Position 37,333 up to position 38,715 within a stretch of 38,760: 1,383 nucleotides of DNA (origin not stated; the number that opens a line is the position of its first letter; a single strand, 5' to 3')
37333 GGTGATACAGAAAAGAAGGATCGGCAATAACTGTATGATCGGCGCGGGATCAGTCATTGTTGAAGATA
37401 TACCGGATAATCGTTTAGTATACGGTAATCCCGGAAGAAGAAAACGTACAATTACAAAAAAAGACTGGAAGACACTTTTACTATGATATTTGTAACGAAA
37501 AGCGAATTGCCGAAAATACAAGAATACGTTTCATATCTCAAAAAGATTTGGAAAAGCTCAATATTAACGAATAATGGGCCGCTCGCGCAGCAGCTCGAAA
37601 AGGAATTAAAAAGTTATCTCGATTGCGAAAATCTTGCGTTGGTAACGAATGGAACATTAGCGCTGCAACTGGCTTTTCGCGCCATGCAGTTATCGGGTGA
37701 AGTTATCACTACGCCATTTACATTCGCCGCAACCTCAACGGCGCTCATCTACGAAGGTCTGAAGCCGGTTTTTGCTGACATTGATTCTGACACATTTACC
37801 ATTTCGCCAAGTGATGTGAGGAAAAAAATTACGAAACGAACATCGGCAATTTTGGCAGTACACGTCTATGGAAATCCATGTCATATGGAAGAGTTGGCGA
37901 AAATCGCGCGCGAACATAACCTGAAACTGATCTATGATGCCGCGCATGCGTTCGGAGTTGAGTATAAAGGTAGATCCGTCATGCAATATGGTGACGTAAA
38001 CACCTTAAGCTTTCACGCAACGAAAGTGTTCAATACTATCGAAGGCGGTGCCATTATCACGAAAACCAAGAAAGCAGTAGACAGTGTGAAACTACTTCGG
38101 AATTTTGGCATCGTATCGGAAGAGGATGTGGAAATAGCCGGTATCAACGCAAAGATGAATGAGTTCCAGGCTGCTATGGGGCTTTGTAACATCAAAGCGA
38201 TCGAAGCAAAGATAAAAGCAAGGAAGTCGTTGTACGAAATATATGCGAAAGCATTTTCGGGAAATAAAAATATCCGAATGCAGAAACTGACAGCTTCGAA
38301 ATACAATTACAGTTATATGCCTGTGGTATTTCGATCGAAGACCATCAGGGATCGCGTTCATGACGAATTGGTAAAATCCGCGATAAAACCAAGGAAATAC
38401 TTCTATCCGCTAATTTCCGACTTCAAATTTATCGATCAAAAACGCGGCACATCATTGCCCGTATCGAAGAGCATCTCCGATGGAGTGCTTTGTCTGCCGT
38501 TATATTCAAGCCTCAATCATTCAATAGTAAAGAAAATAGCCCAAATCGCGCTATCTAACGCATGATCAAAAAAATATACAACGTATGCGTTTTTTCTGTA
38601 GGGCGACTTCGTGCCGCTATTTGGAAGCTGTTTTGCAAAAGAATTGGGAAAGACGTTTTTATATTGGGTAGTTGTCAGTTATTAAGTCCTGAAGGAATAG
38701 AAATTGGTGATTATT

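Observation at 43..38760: Array of 17 GT-C glycosyltransferases from at least six subfamilies: a candidate extracytoplasmic glycan-building system with unknown acceptor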

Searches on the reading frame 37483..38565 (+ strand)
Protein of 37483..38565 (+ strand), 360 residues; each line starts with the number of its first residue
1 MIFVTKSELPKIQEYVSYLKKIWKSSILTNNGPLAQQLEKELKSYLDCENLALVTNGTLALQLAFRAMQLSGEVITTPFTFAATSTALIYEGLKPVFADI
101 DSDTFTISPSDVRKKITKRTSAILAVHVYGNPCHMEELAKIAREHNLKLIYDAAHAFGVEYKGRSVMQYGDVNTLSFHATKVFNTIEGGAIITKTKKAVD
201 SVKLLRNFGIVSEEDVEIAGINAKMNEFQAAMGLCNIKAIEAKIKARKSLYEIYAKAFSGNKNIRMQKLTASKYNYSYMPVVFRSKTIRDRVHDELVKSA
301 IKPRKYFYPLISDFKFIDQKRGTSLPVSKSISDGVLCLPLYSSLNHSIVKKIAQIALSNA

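Call 5: search_protein_families(library=pfam, proteins=[window:37483-38565:+], max_evalue=0.01)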
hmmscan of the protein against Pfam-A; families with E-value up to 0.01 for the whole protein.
window:37483-38565:+ (360 aa): 3 families
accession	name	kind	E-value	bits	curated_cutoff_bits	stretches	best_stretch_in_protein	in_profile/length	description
PF01041.23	DegT_DnrJ_EryC1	-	1.2e-91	308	19.8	1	14-354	6-357/360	DegT/DnrJ/EryC1/StrS aminotransferase family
PF01212.27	Beta_elim_lyase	-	1.2e-05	25.3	27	1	33-196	32-214/288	Beta-eliminating lyase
PF00155.27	Aminotran_1_2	-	0.0001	22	19.7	1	35-171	44-210/361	Aminotransferase class I and II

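Call 10: find_encoding_contigs(protein=window:37483-38565:+, flank=10000, max_places=6)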
Protein window:37483-38565:+ (360 aa): 4 contigs read that carry it; 3 places shown.
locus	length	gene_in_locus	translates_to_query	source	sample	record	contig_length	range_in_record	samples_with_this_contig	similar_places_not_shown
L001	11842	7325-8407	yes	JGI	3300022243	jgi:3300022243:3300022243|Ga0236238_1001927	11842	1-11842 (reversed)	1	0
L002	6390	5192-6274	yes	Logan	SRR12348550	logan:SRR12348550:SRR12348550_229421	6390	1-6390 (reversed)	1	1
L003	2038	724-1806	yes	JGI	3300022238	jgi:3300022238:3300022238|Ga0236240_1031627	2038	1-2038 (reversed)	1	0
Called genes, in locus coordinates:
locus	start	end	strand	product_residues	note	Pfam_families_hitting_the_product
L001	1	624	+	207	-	?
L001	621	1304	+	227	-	PF00535:Glycos_transf_2, PF10111:Glyco_tranf_2_2 (weak), PF13641:Glyco_tranf_2_3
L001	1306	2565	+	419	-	PF13440:Polysacc_synt_3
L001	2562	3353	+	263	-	PF00535:Glycos_transf_2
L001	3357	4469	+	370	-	PF13439:Glyco_transf_4, PF13579:Glyco_trans_4_4, PF20706:GT4-conflict, PF00534:Glycos_transf_1, PF13692:Glyco_trans_1_4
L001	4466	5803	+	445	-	PF13231:PMT_2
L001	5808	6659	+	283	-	PF00535:Glycos_transf_2, PF10111:Glyco_tranf_2_2 (faint), PF13641:Glyco_tranf_2_3 (faint)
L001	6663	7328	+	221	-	PF25084:LbH_EIF2B (faint), PF25087:GMPPB_C (weak), PF00132:Hexapep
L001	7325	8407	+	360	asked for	PF01041:DegT_DnrJ_EryC1, PF01212:Beta_elim_lyase (weak)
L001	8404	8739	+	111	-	-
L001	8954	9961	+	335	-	PF00535:Glycos_transf_2, PF13641:Glyco_tranf_2_3, PF13506:Glyco_transf_21 (weak), PF13632:Glyco_trans_2_3 (weak)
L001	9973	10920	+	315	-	PF01501:Glyco_transf_8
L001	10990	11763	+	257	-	PF13489:Methyltransf_23, PF01209:Ubie_methyltran (weak), PF02353:CMAS, PF03848:TehB (weak), PF13847:Methyltransf_31, PF08241:Methyltransf_11, PF08242:Methyltransf_12, PF13649:Methyltransf_25, +2 more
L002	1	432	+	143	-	?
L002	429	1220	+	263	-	PF00535:Glycos_transf_2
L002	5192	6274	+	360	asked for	PF01041:DegT_DnrJ_EryC1, PF01212:Beta_elim_lyase (weak)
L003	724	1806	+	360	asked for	PF01041:DegT_DnrJ_EryC1, PF01212:Beta_elim_lyase (weak)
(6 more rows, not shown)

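Call 49: search_protein_families(library=ncbifam, proteins=[window:37483-38565:+, L001:8954-9961:+, L001:8404-8739:+], max_evalue=0.00001)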
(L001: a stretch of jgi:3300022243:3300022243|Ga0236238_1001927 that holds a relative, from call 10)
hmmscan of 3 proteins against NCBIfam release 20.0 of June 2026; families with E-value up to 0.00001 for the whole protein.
window:37483-38565:+ (360 aa): 12 families
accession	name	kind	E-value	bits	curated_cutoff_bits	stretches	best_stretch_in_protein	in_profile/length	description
TIGR04427.1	PLP_DesI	equivalog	2.4e-82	277.1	650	1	15-355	34-378/390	dTDP-4-dehydro-6-deoxyglucose aminotransferase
TIGR03588.1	PseC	equivalog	2.5e-61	207.7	423.5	1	17-354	15-374/380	UDP-4-amino-4,6-dideoxy-N-acetyl-beta-L-altrosamine transaminase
TIGR04181.1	NHT_00031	hypoth_equivalog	5.8e-57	193.2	420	1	15-339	12-357/359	LegC family aminotransferase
NF008687.0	PRK11706.1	equivalog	9.4e-50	169.4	375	1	13-354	11-368/375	dTDP-4-amino-4,6-dideoxygalactose transaminase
NF008658.2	PRK11658.1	equivalog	6.8e-39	133.6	631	1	14-354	15-371/379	UDP-4-amino-4-deoxy-L-arabinose aminotransferase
NF011936.0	PRK15407.1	equivalog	1.4e-37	129.5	423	1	31-209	63-251/440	lipopolysaccharide biosynthesis protein RfbH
TIGR02379.1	ECA_wecE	subfamily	1e-36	126.5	434.85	1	14-356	12-371/376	dTDP-4-amino-4,6-dideoxy-D-glucose transaminase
NF005732.0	PRK07550.1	equivalog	4.7e-07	29.2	366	1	34-154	79-207/389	aminotransferase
NF005816.0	PRK07682.1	equivalog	5.4e-07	28.6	620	1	28-156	69-206/390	aminotransferase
NF006230.0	PRK08363.1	equivalog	7.5e-07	28.3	534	1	46-155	91-208/398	alanine aminotransferase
NF000586.1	PRK00011.1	subfamily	2e-06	26.8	335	1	91-203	127-241/404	serine hydroxymethyltransferase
NF041364.1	GntC_guanitoxin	equivalog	6e-06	25.4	415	1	35-158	47-179/356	guanitoxin biosynthesis PLP-dependent (S)-gamma-hydroxy-L-arginine cyclodehydratase GntC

L001:8954-9961:+ (335 aa): 17 families
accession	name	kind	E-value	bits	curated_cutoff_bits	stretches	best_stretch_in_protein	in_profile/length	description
NF007482.0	PRK10073.1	equivalog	6.9e-19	68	423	1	3-110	5-114/334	glycosyltransferase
NF038299.1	EPS_HpsN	equivalog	1.2e-13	50.7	425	1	5-256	2-261/317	hormogonium polysaccharide biosynthesis glycosyltransferase HpsN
TIGR03937.1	PgaC_IcaA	equivalog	6.7e-13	48.4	422.3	1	3-113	44-157/407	poly-beta-1,6-N-acetyl-D-glucosamine synthase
NF041875.1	EPS_EpsD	equivalog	8.9e-13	48.3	370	1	6-107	1-105/325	exopolysaccharide biosynthesis glycosyltransferase EpsD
TIGR04283.1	glyco_like_mftF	equivalog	5.8e-12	45.7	182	1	6-112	1-104/221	TIGR04283 family arsenosugar biosynthesis glycosyltransferase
NF047683.1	TeichurnBiosyTuaG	equivalog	7.2e-12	45.5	400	1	2-97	4-102/252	teichuronic acid biosynthesis protein TuaG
TIGR03111.1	glyc2_xrt_Gpos1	hypoth_equivalog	8e-11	41.4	363.95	1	6-178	51-230/439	TIGR03111 family XrtG-associated glycosyltransferase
TIGR03965.1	mycofact_glyco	equivalog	3.4e-10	39.4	280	1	6-220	76-281/467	mycofactocin biosynthesis glycosyltransferase MftF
NF041394.1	GtaseAglG_Halo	equivalog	1.1e-09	38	440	1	7-223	4-219/304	glucosyl-dolichyl phosphate glucuronosyltransferase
NF050050.1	ProtGlycPglI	equivalog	1.2e-09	38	500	1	5-107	3-109/306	GalNAc(5)-diNAcBac-PP-undecaprenol beta-1,3-glucosyltransferase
NF045692.1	OglycostaseCruG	equivalog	1.2e-08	34.3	600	1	6-179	43-219/386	2'-O-glycosyltransferase CruG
TIGR01556.1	rhamnosyltran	subfamily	1.3e-08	34.4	200.55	1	16-272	7-262/281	rhamnosyltransferase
NF053739.1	GlytfEpsEBac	equivalog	1.8e-07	30.4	450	1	6-91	3-92/265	glycosyltransferase EpsE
NF038302.1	EPS_HpsE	equivalog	5.8e-07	28.8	300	1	7-120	4-125/307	hormogonium polysaccharide biosynthesis glycosyltransferase HpsE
TIGR04009.1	wcaE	equivalog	7.6e-07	28.6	369.2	1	5-94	2-95/248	colanic acid biosynthesis glycosyltransferase WcaE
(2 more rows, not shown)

L001:8404-8739:+ (111 aa): 3 families
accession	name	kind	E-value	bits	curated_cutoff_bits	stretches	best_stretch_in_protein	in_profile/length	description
NF007797.0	PRK10502.1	subfamily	8.1e-11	41.9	192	1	6-90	33-117/183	WcaF family extracellular polysaccharide biosynthesis acetyltransferase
NF038307.1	EPS_acetyl_HpsU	equivalog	2e-10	40.6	305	1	6-90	32-116/178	hormogonium polysaccharide biosynthesis acetyltransferase HpsU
TIGR04008.1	WcaF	equivalog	2.7e-09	37.2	326.3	1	13-89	39-115/180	colanic acid biosynthesis acetyltransferase WcaF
